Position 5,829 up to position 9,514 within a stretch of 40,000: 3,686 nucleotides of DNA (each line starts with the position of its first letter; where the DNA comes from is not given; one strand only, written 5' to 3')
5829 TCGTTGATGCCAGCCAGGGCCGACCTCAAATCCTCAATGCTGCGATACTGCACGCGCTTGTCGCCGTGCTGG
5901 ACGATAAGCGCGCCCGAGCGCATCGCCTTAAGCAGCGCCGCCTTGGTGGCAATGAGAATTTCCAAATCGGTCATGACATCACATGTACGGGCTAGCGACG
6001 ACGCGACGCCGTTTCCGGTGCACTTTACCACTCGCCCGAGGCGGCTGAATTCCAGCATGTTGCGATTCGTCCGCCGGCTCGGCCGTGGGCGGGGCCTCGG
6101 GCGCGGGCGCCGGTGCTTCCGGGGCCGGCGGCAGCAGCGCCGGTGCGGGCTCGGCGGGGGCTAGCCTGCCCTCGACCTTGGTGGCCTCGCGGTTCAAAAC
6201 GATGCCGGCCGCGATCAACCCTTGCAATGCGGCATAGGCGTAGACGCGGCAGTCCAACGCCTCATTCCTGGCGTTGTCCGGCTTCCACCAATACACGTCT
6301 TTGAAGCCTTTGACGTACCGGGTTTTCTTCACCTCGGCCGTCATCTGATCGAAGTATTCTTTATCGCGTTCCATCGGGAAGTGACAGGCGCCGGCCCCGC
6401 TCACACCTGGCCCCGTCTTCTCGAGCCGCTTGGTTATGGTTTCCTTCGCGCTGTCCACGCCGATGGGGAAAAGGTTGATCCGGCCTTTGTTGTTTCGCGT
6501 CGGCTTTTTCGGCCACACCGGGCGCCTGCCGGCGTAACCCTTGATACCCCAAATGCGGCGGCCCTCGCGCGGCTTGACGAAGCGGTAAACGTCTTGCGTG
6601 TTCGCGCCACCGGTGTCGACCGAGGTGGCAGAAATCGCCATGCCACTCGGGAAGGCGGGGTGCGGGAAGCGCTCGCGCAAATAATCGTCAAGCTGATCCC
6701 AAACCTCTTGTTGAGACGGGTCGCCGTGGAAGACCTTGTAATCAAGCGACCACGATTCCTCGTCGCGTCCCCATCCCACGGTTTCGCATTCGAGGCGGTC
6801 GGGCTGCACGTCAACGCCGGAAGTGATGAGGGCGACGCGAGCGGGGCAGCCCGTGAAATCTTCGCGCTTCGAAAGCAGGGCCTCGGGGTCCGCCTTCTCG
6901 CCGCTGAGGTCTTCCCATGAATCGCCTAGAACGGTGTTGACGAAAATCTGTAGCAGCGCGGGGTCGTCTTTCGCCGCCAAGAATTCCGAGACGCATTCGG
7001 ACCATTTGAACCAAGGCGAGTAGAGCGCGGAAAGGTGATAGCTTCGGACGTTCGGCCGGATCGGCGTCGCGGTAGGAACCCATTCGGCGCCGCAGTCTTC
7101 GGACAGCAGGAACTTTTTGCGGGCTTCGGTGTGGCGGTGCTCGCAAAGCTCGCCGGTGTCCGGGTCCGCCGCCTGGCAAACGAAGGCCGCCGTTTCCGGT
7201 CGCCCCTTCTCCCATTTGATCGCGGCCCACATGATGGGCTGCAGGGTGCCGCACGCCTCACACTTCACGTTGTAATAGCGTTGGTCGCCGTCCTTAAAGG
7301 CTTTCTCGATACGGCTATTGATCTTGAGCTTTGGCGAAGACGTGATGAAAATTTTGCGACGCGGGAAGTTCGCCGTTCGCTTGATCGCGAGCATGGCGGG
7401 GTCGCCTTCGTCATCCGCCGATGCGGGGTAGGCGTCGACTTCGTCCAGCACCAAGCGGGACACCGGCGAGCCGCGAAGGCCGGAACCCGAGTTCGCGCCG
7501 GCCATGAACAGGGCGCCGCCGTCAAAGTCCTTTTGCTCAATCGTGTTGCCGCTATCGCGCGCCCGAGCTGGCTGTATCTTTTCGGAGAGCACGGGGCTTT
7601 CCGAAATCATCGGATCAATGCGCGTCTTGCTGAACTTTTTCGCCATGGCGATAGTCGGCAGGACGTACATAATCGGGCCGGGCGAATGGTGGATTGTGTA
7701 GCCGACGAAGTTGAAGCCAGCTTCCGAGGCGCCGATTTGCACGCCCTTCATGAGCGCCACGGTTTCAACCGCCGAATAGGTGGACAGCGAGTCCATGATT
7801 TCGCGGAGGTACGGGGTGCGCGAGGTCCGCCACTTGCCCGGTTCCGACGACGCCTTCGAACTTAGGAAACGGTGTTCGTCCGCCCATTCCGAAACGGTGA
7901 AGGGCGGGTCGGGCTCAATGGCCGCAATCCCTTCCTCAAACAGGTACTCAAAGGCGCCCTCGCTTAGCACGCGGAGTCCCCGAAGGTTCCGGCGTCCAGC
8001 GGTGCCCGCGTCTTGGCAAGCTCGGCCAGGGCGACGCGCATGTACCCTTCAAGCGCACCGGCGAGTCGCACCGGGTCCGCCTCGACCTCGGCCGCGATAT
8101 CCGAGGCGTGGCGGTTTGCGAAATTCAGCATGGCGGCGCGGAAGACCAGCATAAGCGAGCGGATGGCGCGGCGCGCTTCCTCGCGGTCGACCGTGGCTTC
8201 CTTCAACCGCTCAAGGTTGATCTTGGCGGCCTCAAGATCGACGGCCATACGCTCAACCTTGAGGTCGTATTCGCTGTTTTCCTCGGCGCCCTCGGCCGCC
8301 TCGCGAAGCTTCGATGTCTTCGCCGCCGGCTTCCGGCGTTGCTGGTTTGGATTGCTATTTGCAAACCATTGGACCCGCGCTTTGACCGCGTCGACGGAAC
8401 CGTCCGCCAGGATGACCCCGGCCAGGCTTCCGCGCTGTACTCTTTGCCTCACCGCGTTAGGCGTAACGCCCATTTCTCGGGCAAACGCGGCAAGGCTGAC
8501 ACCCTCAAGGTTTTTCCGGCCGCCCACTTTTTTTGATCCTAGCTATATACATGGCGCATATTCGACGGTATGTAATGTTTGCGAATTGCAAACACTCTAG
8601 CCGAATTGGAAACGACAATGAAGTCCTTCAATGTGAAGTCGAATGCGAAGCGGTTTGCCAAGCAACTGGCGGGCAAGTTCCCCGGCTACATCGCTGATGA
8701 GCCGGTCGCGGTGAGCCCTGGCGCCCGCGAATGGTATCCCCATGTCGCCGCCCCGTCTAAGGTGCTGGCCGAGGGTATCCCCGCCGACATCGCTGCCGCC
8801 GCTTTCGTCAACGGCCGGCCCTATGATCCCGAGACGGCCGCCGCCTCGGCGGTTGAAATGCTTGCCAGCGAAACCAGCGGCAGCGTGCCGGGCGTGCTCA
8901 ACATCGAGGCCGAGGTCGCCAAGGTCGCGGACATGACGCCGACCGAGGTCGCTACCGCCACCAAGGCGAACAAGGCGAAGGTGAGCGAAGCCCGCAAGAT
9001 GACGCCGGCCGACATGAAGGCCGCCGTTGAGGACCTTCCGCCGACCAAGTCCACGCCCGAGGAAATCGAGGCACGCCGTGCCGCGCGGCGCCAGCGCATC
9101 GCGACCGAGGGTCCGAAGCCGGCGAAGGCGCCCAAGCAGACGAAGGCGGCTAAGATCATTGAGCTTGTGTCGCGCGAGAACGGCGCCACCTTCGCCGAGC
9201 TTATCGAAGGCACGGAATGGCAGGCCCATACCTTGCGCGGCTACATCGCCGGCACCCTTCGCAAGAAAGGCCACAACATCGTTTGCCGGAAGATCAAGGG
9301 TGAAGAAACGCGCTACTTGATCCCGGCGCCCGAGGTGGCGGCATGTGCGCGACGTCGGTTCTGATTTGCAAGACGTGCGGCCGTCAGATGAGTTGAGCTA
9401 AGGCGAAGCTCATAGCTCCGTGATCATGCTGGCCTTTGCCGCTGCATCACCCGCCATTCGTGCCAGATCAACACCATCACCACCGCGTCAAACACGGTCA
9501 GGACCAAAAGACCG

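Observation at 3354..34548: Phage-specific 17-bp motif family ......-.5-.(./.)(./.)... at 15 or more sites, mostly at operon starts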

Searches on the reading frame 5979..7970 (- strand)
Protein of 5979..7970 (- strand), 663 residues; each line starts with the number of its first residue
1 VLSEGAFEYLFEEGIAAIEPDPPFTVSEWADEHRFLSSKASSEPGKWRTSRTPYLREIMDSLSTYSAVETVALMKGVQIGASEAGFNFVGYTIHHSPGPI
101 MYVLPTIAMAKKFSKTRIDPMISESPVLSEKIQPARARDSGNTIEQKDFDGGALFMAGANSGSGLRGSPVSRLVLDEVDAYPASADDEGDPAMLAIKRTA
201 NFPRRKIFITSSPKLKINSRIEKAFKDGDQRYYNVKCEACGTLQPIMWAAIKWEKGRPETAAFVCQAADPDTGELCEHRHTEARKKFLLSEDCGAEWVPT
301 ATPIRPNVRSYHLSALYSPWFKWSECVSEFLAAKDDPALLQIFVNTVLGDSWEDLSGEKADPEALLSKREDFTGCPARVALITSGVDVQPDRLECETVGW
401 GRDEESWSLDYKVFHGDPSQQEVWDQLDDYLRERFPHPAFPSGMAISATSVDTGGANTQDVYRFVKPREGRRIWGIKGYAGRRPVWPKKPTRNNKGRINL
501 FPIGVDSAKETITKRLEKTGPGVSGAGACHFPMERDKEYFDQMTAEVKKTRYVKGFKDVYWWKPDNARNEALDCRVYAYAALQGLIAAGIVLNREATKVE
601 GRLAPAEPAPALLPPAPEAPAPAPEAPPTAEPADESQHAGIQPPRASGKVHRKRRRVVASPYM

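Call 13: search_protein_families(library=pfam, proteins=[window:5979-7970:-], max_evalue=0.01)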
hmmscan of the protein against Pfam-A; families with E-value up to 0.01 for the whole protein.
window:5979-7970:- (663 aa): 2 families
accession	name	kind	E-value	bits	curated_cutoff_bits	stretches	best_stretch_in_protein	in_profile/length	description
PF20454.4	GpA_nuclease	-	6.9e-89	298.4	22.5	1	309-583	2-285/294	Terminase large subunit gpA, endonuclease domain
PF05876.18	GpA_ATPase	-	2.5e-82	276.7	25.6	1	41-283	1-240/247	Phage terminase large subunit gpA, ATPase domain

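Call 23: find_related_loci(query=window:5979-7970:-, collection=viral_contigs, flank=10000)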
Query window:5979-7970:- (663 aa) in viral_contigs; peptide patterns used: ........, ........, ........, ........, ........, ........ (x = any residue, [..] = any of these).
13 stretches matched a pattern; 12 encode a relative of the query (tblastn E <= 1e-3); 12 distinct loci.
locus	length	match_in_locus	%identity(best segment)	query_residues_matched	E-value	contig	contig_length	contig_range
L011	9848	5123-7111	96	1-663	0e+0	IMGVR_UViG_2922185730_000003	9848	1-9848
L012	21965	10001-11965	84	1-663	0e+0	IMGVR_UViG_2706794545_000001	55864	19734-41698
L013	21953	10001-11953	83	1-663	0e+0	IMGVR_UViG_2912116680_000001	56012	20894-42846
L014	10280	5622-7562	82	6-663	0e+0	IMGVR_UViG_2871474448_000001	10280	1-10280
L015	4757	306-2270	63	10-663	0e+0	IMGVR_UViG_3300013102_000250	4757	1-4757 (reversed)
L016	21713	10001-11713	82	82-663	0e+0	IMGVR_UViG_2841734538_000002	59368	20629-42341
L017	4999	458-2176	44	17-581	5e-136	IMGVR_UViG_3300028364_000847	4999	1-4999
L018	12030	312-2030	43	17-581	1e-130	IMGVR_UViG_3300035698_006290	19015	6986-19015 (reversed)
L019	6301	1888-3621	42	15-585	6e-128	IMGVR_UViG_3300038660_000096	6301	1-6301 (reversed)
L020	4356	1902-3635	42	15-585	1e-129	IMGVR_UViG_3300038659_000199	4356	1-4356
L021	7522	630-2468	38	15-631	2e-104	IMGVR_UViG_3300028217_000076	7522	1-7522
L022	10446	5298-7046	31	16-591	2e-62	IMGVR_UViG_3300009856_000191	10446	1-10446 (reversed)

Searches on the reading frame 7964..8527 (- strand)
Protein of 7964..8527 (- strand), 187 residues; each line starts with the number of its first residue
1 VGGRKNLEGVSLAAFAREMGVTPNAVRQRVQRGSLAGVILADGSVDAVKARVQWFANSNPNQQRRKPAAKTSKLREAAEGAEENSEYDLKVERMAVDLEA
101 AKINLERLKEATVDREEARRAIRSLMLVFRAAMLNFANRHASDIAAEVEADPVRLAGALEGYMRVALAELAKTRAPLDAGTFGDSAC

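Call 13: search_protein_families(library=pfam, proteins=[window:7964-8527:-], max_evalue=0.01)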
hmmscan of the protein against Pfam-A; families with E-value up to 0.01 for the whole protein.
window:7964-8527:- (187 aa): 1 family
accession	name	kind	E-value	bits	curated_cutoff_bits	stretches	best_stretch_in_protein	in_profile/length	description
PF08281.18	Sigma70_r4_2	-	0.00047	20.2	25.7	1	7-33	24-50/54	Sigma-70, region 4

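Call 55: search_protein_families(library=phrogs, proteins=[window:7964-8527:-], max_evalue=0.001)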
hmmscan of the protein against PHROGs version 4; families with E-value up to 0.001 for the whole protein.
window:7964-8527:- (187 aa): 2 families
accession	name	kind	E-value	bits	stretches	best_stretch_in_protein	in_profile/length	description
phrog_57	-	head and packaging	7.7e-15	56.3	1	8-177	11-176/199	terminase small subunit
phrog_2917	-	integration and excision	0.00011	23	1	6-34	7-35/72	excisionase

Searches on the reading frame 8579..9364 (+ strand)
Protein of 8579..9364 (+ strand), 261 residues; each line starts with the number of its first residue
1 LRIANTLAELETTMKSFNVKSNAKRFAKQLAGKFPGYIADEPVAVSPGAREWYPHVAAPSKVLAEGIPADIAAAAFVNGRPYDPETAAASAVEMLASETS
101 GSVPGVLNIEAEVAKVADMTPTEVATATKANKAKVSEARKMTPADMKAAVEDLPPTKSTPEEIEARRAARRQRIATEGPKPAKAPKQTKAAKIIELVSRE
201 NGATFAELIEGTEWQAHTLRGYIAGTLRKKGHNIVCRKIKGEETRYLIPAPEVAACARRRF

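Call 13: search_protein_families(library=pfam, proteins=[window:8579-9364:+], max_evalue=0.01)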
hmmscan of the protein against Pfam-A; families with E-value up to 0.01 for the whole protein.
window:8579-9364:+ (261 aa): 2 families
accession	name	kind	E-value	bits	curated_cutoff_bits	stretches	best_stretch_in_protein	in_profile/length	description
PF11994.14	DUF3489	-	9.5e-20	70.9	29.5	1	186-248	5-68/68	Protein of unknown function (DUF3489)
PF05036.18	SPOR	-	0.0072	17.1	21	0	16-53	11-44/76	SPOR domain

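Call 55: search_protein_families(library=phrogs, proteins=[window:8618-9364:+], max_evalue=0.001)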
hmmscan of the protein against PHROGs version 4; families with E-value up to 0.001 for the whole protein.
window:8618-9364:+ (248 aa): 3 families
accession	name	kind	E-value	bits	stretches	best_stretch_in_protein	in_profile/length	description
phrog_10315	-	unknown function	9.4e-18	66.1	1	128-236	62-172/177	-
phrog_7790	-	unknown function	9.5e-08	33.2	1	109-224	101-218/258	-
phrog_31231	-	unknown function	4.1e-06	28.1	1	165-218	60-117/138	-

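Call 66: search_protein_families(library=ncbifam, proteins=[window:8618-9364:+], max_evalue=0.01)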
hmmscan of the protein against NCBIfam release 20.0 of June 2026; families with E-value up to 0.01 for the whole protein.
window:8618-9364:+ (248 aa): 0 families
